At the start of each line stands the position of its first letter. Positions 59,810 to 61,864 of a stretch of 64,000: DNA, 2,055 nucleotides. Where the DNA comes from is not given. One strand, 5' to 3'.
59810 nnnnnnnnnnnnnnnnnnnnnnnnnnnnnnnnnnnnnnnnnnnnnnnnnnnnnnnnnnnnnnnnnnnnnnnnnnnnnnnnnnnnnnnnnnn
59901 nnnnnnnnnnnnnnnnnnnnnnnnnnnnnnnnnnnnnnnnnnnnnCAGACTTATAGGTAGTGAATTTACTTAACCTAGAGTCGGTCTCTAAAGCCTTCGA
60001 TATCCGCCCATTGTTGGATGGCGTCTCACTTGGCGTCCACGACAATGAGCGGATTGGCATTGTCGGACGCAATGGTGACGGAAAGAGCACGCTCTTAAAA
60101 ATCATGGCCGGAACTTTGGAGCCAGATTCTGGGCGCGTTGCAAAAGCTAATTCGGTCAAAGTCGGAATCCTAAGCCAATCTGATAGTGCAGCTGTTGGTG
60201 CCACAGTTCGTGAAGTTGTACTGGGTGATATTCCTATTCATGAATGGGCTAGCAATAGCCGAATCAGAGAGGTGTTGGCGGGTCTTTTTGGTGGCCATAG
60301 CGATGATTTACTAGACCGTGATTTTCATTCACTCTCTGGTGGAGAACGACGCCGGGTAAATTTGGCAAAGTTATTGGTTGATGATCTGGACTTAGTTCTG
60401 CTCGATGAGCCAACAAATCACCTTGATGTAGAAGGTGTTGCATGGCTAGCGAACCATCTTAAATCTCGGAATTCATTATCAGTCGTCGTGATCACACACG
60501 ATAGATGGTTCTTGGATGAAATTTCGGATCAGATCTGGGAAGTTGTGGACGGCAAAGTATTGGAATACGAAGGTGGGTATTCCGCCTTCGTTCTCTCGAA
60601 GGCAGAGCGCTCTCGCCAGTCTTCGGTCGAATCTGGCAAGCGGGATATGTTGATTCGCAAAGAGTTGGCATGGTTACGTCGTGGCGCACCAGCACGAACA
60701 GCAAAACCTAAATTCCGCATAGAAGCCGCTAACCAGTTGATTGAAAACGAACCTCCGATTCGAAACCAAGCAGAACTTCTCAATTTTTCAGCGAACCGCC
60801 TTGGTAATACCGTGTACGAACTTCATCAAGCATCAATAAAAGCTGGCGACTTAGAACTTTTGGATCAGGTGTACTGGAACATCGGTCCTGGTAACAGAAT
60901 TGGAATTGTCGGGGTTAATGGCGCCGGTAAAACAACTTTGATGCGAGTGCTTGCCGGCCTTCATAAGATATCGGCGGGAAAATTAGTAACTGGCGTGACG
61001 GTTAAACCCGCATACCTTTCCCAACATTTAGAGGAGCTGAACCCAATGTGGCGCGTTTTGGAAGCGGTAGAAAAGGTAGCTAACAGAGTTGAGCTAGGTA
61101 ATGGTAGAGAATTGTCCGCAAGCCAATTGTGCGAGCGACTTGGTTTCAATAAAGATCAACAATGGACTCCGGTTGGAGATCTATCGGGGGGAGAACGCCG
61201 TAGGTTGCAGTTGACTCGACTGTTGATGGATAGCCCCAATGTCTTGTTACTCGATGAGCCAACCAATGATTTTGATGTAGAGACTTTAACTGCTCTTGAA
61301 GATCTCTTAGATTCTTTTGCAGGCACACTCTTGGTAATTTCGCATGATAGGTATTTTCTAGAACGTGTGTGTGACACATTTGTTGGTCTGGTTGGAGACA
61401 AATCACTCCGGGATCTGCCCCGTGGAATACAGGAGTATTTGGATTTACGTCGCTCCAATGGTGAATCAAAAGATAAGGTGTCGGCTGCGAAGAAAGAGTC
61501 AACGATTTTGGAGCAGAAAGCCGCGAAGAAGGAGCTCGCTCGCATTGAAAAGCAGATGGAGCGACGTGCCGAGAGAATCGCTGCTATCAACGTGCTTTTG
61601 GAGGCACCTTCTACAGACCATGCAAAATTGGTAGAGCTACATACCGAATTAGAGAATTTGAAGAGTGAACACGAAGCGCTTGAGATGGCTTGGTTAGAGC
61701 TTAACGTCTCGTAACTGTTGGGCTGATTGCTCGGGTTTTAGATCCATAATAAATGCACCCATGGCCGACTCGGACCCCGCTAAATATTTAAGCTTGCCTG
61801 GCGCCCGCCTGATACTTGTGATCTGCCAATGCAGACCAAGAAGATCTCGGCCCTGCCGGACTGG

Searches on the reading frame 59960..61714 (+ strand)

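Call 84: search_protein_families(library=pfam, proteins=[window:59960-61714:+], max_evalue=0.00001)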
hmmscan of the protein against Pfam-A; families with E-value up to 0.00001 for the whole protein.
window:59960-61714:+ (584 aa): 8 families
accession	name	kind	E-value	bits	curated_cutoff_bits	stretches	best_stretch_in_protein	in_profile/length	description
PF00005.33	ABC_tran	-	1.6e-52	178.2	25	2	19-153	1-137/137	ABC transporter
PF13304.12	AAA_21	-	6e-17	63.1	27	0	387-467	220-303/304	AAA domain, putative AbiEii toxin, Type IV TA system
PF16326.10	ABC_tran_CTD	-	3.1e-10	40.5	32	1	522-582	6-68/69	ABC transporter C-terminal domain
PF02463.25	SMC_N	-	4e-10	39.9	40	0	124-192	136-208/220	RecF/RecN/SMC N terminal domain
PF03308.22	MeaB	-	1.9e-07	30.8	23.1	0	289-351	11-72/273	Methylmalonyl Co-A mutase-associated GTPase MeaB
PF12848.13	ABC_tran_Xtn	-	6.4e-07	29.8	25.9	1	194-268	2-78/85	ABC transporter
PF13191.12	AAA_16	-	9.3e-07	29.9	32.6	0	314-452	27-158/167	AAA ATPase domain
PF01926.29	MMR_HSR1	-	9.2e-06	26.2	21.9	0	313-352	1-38/113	50S ribosome-binding GTPase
